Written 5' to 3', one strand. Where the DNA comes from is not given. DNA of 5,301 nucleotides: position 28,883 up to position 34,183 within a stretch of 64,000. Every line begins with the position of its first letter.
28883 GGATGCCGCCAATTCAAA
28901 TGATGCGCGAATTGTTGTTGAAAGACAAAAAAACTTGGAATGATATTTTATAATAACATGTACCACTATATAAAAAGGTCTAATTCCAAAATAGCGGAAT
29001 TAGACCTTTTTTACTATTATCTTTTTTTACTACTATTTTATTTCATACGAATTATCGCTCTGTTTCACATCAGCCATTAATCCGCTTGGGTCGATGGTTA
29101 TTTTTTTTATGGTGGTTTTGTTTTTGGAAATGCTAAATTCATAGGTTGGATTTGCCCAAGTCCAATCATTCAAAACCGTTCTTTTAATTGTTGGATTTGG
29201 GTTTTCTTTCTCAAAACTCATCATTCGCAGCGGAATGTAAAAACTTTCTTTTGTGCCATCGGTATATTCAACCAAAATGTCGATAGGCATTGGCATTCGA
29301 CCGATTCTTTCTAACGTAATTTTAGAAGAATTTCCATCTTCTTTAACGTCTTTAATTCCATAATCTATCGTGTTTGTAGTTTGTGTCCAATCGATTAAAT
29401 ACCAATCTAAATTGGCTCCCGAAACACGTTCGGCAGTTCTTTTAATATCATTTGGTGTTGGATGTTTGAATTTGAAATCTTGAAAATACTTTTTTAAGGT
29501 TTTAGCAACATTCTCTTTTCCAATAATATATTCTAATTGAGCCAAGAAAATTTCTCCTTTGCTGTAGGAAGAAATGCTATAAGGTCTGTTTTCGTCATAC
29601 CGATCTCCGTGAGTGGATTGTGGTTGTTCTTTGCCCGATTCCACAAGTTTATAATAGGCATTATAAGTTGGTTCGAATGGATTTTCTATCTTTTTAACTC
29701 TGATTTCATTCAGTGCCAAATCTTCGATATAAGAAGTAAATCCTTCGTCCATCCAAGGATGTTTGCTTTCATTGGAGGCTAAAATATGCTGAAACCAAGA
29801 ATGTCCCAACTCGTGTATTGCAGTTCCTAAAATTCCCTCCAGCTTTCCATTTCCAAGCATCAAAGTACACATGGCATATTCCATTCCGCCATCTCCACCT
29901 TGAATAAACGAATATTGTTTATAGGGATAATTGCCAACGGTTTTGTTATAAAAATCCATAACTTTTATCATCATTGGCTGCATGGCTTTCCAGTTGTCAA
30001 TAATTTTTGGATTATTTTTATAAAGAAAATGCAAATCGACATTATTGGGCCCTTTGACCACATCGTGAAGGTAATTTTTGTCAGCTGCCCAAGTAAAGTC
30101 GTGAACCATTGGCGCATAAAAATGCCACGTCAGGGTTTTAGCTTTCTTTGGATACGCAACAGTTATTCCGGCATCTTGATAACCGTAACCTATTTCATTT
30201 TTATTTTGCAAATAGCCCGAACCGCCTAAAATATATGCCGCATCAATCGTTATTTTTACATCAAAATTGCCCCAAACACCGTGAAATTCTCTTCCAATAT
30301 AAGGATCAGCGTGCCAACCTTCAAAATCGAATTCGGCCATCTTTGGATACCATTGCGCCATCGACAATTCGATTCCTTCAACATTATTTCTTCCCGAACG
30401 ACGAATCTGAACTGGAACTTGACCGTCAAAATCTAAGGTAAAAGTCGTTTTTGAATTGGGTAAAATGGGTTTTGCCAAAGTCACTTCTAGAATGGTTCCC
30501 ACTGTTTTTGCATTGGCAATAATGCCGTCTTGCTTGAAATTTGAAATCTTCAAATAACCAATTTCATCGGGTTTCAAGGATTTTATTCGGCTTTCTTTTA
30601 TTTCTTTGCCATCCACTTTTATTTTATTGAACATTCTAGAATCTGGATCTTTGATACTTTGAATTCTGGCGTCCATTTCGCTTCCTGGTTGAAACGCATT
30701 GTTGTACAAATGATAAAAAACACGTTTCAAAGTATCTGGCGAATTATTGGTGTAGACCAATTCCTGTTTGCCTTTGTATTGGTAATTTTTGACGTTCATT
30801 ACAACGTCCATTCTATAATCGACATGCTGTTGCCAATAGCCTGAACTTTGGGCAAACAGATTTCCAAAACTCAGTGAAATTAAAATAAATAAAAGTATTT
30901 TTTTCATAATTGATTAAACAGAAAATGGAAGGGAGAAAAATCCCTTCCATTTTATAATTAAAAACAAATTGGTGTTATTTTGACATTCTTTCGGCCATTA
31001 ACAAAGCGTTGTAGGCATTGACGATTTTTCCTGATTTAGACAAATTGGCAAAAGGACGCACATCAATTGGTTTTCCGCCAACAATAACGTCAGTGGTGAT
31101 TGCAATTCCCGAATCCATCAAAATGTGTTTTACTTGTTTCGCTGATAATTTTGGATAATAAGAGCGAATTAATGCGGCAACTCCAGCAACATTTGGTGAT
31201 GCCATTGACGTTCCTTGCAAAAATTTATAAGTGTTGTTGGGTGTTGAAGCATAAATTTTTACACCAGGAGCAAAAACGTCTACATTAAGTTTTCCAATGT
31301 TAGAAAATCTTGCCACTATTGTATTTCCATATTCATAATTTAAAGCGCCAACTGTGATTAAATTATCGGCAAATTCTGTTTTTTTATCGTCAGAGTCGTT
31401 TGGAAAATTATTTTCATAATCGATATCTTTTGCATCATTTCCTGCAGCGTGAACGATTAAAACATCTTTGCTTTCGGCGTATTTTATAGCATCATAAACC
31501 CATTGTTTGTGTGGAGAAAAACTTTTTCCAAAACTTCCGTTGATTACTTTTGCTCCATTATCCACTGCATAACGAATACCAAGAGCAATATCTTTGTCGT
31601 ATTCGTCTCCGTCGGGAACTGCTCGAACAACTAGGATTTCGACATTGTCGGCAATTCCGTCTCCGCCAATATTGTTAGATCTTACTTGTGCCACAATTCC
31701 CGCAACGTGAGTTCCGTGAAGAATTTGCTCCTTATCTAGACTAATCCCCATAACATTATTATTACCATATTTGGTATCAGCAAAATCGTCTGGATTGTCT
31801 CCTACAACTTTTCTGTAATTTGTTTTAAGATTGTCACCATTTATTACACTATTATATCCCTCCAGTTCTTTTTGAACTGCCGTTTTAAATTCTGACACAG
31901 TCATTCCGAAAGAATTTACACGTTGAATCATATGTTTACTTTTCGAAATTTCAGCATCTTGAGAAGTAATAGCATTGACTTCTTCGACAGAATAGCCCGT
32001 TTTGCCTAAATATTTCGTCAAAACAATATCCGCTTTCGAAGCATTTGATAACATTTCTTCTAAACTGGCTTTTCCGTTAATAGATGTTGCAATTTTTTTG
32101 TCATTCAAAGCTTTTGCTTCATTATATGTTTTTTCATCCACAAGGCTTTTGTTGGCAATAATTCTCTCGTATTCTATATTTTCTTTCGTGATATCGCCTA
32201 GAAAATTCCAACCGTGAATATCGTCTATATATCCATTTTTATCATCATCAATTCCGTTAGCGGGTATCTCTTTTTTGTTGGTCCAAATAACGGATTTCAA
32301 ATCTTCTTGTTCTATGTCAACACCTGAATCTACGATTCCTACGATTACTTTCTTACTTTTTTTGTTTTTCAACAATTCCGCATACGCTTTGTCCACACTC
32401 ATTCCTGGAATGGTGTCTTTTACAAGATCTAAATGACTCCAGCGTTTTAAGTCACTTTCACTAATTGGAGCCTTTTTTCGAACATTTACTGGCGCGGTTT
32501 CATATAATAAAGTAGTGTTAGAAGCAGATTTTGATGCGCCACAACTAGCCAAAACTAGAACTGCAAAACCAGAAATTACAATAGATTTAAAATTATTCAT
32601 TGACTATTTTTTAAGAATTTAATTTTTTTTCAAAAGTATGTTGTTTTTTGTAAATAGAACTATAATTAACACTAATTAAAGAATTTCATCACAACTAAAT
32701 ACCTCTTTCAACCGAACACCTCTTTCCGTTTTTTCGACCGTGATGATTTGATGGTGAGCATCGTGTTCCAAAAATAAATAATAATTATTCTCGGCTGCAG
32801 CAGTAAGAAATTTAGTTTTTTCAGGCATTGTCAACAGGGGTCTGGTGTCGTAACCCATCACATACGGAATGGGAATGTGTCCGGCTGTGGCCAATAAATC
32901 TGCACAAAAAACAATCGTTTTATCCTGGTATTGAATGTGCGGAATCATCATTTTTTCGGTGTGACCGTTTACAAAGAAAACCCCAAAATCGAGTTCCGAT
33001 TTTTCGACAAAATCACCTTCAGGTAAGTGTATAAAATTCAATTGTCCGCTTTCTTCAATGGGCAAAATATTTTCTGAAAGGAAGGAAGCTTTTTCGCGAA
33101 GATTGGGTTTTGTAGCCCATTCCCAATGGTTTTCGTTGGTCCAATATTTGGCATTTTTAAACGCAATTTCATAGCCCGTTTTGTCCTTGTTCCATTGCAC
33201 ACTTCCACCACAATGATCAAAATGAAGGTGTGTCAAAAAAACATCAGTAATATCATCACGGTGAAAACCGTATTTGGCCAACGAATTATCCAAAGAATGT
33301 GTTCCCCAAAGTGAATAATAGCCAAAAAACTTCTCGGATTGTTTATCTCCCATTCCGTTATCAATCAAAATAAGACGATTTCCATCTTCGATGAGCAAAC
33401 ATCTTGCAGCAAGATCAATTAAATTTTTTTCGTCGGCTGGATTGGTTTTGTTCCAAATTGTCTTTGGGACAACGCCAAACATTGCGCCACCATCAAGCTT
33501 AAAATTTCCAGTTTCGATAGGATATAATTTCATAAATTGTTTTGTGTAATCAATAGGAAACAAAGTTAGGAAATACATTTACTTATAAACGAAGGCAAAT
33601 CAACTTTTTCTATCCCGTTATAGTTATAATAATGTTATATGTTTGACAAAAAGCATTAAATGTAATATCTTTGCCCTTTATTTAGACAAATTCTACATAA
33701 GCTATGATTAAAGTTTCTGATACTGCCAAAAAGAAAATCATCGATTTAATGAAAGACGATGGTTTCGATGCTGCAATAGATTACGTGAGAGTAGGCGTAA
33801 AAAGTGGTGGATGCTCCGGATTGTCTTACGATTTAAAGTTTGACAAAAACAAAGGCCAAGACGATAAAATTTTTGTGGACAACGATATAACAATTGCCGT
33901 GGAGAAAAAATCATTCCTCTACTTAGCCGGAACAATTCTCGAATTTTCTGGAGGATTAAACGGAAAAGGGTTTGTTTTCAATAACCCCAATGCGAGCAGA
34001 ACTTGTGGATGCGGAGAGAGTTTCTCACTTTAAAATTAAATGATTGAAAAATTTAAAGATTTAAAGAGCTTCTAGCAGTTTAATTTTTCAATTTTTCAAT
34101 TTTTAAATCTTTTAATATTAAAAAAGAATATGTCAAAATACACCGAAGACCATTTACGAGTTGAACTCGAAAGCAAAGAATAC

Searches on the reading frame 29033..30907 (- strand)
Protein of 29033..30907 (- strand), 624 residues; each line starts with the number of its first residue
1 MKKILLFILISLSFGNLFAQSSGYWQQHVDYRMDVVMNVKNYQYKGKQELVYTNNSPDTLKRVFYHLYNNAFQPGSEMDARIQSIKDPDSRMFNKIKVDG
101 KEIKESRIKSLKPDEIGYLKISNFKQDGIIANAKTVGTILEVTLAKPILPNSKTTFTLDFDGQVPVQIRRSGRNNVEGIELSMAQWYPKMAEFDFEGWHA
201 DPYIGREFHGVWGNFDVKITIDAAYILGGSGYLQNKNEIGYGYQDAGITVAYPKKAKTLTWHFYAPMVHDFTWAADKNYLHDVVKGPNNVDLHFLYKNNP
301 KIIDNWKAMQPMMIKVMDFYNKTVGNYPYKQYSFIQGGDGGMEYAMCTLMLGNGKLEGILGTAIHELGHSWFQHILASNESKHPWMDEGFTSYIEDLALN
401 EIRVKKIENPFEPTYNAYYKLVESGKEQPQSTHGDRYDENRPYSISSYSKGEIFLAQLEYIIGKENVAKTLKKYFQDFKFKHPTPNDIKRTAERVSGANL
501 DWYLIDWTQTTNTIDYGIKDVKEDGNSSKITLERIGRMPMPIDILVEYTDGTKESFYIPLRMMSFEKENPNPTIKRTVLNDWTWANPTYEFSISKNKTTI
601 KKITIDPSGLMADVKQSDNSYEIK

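Call 15: search_protein_families(library=pfam, proteins=[window:29033-30907:-])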
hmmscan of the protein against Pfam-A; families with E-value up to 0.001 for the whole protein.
window:29033-30907:- (624 aa): 1 family
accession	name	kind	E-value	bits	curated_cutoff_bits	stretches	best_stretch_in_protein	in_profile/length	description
PF01433.26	Peptidase_M1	-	1.4e-18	67.7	27.7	1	359-507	67-218/218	Peptidase family M1 domain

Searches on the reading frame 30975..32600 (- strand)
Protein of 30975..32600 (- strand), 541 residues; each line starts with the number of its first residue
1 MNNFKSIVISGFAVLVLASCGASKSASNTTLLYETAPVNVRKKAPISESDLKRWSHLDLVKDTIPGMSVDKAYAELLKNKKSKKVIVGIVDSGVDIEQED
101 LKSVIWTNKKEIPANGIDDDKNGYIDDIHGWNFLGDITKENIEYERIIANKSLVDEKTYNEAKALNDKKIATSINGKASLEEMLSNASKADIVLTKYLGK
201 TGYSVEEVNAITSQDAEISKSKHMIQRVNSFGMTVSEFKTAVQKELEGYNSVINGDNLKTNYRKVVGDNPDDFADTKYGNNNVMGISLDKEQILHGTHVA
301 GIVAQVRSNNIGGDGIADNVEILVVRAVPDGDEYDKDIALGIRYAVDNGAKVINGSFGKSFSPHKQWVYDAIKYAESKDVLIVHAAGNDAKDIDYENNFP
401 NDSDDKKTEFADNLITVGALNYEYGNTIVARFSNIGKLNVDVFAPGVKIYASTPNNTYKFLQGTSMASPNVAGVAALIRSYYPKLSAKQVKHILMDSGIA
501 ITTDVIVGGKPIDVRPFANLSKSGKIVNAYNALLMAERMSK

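Call 15: search_protein_families(library=pfam, proteins=[window:30975-32600:-])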
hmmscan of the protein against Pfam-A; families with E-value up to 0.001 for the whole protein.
window:30975-32600:- (541 aa): 1 family
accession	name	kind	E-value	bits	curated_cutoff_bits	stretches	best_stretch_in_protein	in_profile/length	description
PF00082.27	Peptidase_S8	-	5.6e-48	164.2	21.8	1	83-497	2-272/288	Subtilase family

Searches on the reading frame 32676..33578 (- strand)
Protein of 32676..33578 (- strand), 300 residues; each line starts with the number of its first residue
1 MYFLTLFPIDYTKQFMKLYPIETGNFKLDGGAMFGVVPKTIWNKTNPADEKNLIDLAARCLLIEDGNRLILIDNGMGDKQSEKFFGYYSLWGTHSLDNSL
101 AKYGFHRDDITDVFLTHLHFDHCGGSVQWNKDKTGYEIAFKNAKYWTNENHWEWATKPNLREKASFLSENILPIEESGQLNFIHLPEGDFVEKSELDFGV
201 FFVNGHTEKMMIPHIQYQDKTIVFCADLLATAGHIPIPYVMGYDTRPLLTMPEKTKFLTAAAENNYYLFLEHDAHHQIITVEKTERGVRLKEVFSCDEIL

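Call 15: search_protein_families(library=pfam, proteins=[window:32676-33578:-])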
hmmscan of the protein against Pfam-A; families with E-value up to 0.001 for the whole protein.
window:32676-33578:- (300 aa): 1 family
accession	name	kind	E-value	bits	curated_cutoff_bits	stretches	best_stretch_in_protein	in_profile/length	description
PF00753.33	Lactamase_B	-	5.6e-15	56.2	22.7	1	58-239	6-161/196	Metallo-beta-lactamase superfamily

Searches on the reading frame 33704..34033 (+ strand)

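Call 6: search_protein_families(library=ncbifam, proteins=[window:33704-34033:+])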
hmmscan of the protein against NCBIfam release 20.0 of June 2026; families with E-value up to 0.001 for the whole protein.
window:33704-34033:+ (109 aa): 9 families
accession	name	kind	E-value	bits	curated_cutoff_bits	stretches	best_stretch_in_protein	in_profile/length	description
TIGR00049.1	TIGR00049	subfamily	5.3e-31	106.9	58.8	1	2-108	1-105/106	iron-sulfur cluster assembly accessory protein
NF010147.0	PRK13623.1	equivalog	6.5e-27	94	117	1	2-108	10-114/115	iron-sulfur cluster insertion protein ErpA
TIGR02011.1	IscA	equivalog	8.1e-24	83.9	150.6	1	2-108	1-104/105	iron-sulfur cluster assembly protein IscA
TIGR01997.1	sufA_proteo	equivalog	3.1e-23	82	136.2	1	2-109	3-107/107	Fe-S cluster assembly scaffold SufA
NF007049.0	PRK09502.1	equivalog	5e-22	78.1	181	1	2-108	3-106/107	iron-sulfur cluster assembly protein IscA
NF007050.0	PRK09504.1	equivalog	5.1e-18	65.3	161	1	3-108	19-121/122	Fe-S cluster assembly scaffold SufA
NF038090.1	IscA_HesB_Se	subfamily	2.2e-10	40.7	85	1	1-104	1-100/101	IscA/HesB family protein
TIGR01911.1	HesB_rel_seleno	subfamily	8.2e-07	29.5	66.35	1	2-69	4-68/92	HesB-like protein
TIGR03341.1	YhgI_GntY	equivalog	0.00054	19.8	269.35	1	2-97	1-95/190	Fe-S biogenesis protein NfuA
